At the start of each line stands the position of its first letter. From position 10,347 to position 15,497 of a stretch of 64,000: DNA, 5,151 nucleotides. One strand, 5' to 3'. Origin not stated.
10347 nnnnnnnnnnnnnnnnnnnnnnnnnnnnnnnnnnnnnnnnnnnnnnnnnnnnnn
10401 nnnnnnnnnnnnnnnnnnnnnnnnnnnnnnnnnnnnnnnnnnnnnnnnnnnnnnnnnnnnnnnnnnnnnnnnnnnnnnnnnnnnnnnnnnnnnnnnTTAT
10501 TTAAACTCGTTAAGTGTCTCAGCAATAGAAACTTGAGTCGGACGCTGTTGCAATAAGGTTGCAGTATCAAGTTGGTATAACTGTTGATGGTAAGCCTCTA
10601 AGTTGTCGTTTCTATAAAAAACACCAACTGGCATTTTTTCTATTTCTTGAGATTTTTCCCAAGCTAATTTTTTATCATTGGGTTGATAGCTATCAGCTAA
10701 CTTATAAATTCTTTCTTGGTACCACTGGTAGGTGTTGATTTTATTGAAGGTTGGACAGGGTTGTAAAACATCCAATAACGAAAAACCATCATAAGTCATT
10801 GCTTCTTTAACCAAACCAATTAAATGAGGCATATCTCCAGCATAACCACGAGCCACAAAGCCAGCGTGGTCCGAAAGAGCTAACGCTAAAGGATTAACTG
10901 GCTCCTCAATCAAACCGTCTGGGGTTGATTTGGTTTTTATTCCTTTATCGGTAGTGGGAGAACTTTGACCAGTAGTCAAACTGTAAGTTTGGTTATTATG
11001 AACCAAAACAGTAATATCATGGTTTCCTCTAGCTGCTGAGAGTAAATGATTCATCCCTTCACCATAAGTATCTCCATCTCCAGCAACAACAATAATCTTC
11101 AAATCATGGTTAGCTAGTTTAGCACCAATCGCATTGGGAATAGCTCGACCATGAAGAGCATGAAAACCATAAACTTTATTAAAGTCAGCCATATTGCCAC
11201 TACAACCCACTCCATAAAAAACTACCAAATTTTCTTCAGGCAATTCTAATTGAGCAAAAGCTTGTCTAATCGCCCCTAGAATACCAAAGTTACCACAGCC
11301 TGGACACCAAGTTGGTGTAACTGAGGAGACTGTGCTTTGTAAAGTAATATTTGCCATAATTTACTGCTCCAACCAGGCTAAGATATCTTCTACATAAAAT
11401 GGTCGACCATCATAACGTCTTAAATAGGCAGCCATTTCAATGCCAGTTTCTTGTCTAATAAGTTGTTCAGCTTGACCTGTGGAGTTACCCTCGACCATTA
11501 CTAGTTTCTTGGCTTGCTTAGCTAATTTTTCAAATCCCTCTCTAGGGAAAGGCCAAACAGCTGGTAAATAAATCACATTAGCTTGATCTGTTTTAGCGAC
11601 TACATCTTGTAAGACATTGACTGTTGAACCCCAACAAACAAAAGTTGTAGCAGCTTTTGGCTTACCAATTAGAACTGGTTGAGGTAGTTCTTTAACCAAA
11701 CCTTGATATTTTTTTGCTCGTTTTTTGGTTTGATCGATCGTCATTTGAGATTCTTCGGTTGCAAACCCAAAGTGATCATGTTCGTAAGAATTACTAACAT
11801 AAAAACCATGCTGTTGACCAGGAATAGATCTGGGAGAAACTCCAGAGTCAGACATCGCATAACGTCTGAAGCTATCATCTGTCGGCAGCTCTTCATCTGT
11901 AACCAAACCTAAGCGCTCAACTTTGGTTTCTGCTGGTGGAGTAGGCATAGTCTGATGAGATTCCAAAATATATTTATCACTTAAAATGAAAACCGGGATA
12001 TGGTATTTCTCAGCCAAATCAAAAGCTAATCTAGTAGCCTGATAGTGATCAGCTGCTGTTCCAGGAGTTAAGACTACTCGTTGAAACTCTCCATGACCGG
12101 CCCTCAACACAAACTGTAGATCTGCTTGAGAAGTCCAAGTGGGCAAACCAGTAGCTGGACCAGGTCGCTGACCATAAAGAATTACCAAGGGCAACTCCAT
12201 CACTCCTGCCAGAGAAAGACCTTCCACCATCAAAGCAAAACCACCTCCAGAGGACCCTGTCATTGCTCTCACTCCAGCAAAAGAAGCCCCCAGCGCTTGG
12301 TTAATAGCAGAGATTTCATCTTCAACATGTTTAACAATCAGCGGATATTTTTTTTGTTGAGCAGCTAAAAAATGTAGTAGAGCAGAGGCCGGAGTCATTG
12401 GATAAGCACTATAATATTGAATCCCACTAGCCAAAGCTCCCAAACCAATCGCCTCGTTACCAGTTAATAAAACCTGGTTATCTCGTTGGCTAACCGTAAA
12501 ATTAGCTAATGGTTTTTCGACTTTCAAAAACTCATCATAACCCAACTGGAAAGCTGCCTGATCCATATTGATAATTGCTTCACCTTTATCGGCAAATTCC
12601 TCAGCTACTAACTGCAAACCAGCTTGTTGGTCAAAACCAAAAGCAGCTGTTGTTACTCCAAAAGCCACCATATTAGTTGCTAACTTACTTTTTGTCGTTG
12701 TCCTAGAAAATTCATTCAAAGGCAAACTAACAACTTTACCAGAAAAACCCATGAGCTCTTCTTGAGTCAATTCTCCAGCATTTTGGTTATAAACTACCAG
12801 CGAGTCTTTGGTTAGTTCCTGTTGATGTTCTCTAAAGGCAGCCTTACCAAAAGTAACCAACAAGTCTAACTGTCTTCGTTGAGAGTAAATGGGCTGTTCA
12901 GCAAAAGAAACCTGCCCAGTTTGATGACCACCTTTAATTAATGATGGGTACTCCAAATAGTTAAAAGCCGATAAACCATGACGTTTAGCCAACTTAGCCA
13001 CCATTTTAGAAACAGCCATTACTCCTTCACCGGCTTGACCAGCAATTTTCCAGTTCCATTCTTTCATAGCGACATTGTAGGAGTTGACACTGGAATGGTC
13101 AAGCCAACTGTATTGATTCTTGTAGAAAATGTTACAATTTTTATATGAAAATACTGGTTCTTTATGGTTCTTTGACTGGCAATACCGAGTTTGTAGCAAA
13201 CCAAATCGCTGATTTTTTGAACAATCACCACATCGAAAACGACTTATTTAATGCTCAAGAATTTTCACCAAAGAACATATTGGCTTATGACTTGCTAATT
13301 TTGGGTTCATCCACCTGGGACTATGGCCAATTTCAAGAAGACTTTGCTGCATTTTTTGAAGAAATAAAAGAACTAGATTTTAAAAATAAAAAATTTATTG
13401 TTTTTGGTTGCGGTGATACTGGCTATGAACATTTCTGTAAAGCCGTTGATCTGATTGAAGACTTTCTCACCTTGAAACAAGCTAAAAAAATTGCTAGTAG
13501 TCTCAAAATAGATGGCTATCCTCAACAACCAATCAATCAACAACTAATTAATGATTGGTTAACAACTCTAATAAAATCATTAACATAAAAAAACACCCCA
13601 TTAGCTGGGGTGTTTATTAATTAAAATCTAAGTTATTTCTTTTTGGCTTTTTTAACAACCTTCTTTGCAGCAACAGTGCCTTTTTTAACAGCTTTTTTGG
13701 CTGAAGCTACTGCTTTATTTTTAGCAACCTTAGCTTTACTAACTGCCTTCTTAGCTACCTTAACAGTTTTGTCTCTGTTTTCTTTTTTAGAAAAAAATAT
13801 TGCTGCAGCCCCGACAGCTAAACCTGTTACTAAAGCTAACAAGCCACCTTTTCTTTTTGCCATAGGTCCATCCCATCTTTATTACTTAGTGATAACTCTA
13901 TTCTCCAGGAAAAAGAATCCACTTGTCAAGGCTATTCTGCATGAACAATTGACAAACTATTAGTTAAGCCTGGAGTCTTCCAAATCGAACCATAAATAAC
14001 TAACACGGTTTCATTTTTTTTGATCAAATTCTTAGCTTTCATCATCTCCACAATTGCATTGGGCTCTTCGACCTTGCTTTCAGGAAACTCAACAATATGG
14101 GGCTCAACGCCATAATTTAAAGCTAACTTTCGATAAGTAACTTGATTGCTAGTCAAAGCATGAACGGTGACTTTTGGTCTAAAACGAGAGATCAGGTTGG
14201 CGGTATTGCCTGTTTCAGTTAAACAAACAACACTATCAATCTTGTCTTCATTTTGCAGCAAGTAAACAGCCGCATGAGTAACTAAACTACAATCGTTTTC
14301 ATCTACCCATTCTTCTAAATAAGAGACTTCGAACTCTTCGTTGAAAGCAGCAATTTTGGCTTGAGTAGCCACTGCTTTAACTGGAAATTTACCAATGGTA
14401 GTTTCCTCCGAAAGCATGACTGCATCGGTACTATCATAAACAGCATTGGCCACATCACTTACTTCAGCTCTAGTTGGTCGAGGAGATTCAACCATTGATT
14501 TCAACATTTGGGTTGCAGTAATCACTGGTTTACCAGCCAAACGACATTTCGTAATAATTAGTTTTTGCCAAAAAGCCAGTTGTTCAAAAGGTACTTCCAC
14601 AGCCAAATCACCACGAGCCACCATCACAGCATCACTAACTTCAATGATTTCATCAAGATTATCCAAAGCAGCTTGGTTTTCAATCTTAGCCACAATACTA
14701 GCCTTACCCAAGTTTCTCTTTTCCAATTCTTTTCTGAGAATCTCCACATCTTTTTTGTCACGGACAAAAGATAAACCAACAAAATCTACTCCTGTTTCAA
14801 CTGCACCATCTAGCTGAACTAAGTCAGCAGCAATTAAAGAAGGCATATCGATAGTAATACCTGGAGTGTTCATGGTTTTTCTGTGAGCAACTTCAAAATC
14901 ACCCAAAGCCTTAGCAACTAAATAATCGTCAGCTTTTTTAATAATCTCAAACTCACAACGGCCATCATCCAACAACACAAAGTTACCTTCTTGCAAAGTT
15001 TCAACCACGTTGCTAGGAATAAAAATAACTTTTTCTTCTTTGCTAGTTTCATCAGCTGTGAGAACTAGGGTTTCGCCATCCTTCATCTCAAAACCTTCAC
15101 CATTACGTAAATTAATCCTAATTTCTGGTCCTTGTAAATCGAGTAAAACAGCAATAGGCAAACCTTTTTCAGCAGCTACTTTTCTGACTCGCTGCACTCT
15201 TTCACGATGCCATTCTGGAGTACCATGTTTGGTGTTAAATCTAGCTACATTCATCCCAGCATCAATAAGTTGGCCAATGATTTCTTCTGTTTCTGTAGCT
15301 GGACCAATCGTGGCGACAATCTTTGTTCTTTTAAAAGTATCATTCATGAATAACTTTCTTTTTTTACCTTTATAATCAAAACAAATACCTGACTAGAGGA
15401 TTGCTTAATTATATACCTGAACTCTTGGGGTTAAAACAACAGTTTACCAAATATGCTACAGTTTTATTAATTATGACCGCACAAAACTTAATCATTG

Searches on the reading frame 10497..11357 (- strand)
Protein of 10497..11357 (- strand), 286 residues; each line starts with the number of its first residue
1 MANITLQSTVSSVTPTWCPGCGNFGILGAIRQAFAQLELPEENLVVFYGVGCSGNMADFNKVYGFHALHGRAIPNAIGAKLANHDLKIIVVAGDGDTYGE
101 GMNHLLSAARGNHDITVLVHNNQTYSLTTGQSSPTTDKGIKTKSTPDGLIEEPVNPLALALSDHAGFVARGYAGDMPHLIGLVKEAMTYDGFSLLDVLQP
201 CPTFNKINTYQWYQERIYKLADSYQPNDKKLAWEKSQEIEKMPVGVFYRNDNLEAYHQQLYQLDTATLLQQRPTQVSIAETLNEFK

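Call 12: search_protein_families(library=pfam, proteins=[window:10497-11357:-])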
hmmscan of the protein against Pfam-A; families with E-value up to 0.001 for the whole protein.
window:10497-11357:- (286 aa): 2 families
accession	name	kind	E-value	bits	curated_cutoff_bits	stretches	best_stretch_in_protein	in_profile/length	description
PF02775.26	TPP_enzyme_C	-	3.3e-27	95.6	21.9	1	61-197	23-151/151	Thiamine pyrophosphate enzyme, C-terminal TPP binding domain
PF12367.13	PFO_beta_C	-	1.2e-22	80.1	24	1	201-263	1-64/66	Pyruvate ferredoxin oxidoreductase beta subunit C terminal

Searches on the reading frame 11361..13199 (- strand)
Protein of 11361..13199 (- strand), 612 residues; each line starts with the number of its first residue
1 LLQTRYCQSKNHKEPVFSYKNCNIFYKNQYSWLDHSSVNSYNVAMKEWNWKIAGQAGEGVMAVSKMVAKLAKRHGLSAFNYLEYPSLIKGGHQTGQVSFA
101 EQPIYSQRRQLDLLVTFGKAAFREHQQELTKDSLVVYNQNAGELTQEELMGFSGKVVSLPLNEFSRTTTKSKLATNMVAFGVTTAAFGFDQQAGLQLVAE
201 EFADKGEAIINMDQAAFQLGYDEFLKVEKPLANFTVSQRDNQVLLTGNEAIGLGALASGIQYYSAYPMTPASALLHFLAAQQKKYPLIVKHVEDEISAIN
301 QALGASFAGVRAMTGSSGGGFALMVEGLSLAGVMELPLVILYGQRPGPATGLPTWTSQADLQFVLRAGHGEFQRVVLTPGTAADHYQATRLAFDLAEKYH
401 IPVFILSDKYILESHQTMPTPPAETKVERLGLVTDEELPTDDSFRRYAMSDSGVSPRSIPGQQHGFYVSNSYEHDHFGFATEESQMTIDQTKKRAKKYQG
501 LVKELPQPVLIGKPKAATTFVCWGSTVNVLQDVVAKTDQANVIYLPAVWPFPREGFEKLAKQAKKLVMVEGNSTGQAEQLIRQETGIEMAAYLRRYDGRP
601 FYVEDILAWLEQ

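Call 12: search_protein_families(library=pfam, proteins=[window:11361-13199:-])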
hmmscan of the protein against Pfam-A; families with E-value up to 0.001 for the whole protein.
window:11361-13199:- (612 aa): 4 families
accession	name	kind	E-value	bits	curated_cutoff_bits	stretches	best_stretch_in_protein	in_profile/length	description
PF01855.24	POR_N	-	1.4e-48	166.1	27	1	254-490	2-227/231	Pyruvate flavodoxin/ferredoxin oxidoreductase, thiamine diP-bdg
PF01558.24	POR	-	2.7e-22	80.2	27.4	1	56-222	1-173/173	Pyruvate ferredoxin/flavodoxin oxidoreductase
PF17147.9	PFOR_II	-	2.7e-05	24.9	27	1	517-606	2-102/102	Pyruvate:ferredoxin oxidoreductase core domain II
PF02780.25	Transketolase_C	-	0.00016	22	25.9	1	513-574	7-72/124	Transketolase, C-terminal domain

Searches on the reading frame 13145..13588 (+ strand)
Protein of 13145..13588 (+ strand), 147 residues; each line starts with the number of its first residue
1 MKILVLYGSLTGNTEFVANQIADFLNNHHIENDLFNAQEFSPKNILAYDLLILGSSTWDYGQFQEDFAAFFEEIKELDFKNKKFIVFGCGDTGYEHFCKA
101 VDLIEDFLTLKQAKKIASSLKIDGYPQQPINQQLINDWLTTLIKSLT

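Call 12: search_protein_families(library=pfam, proteins=[window:13145-13588:+])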
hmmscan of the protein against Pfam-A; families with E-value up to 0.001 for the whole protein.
window:13145-13588:+ (147 aa): 4 families
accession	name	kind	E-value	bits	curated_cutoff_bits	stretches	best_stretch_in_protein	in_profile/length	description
PF00258.30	Flavodoxin_1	-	3e-28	99.2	25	1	5-138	1-143/143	Flavodoxin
PF12641.12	Flavodoxin_3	-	1.6e-07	31.7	27.5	1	4-107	1-96/160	Flavodoxin domain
PF12724.12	Flavodoxin_5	-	2.4e-06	28.4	27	1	4-90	1-84/145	Flavodoxin domain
PF03358.20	FMN_red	-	2.5e-05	24.3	24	1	1-78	1-72/152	NADPH-dependent FMN reductase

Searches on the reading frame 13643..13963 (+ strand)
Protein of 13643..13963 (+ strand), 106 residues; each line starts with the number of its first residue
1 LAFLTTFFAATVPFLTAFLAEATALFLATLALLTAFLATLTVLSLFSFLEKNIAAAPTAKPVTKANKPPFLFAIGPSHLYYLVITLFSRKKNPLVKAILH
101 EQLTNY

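Call 12: search_protein_families(library=pfam, proteins=[window:13643-13963:+])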
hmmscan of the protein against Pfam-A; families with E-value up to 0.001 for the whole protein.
window:13643-13963:+ (106 aa): 0 families

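Call 41: search_protein_families(library=pfam, proteins=[window:13643-13963:+], max_evalue=5)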
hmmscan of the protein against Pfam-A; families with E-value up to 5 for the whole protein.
window:13643-13963:+ (106 aa): 2 families
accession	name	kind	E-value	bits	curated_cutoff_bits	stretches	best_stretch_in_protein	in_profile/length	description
PF25587.1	Rv2743c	-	1.1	9.3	27.7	1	6-69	39-100/237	Rv2743c family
PF01988.24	VIT1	-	4.3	7.5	28.1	0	3-58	141-191/214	VIT family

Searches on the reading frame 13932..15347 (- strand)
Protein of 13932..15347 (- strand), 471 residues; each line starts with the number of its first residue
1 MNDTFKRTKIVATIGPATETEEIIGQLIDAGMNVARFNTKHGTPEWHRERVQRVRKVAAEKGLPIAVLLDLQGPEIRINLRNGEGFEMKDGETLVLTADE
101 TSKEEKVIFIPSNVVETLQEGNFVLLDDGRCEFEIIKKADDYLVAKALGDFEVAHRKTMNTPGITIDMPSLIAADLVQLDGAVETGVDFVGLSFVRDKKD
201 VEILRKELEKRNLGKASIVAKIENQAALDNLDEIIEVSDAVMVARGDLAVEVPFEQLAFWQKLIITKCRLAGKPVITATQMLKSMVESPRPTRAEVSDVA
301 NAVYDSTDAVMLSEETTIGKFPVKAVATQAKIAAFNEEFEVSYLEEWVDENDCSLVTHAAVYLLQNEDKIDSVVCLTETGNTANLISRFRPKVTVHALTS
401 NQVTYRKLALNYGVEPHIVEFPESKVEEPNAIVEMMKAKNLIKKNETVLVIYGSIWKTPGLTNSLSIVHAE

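Call 13: search_protein_families(library=pfam, proteins=[window:13932-15347:-])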
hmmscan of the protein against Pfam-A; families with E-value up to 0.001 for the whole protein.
window:13932-15347:- (471 aa): 3 families
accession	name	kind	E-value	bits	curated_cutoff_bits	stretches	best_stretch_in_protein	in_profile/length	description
PF00224.27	PK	-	9.5e-107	357.3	30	1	6-326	2-328/328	Pyruvate kinase, barrel domain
PF02887.21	PK_C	-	2e-22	79.9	28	1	356-468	3-114/114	Pyruvate kinase, alpha/beta domain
PF03328.21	HpcH_HpaI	-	0.00058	19.7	25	1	180-251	79-157/221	HpcH/HpaI aldolase/citrate lyase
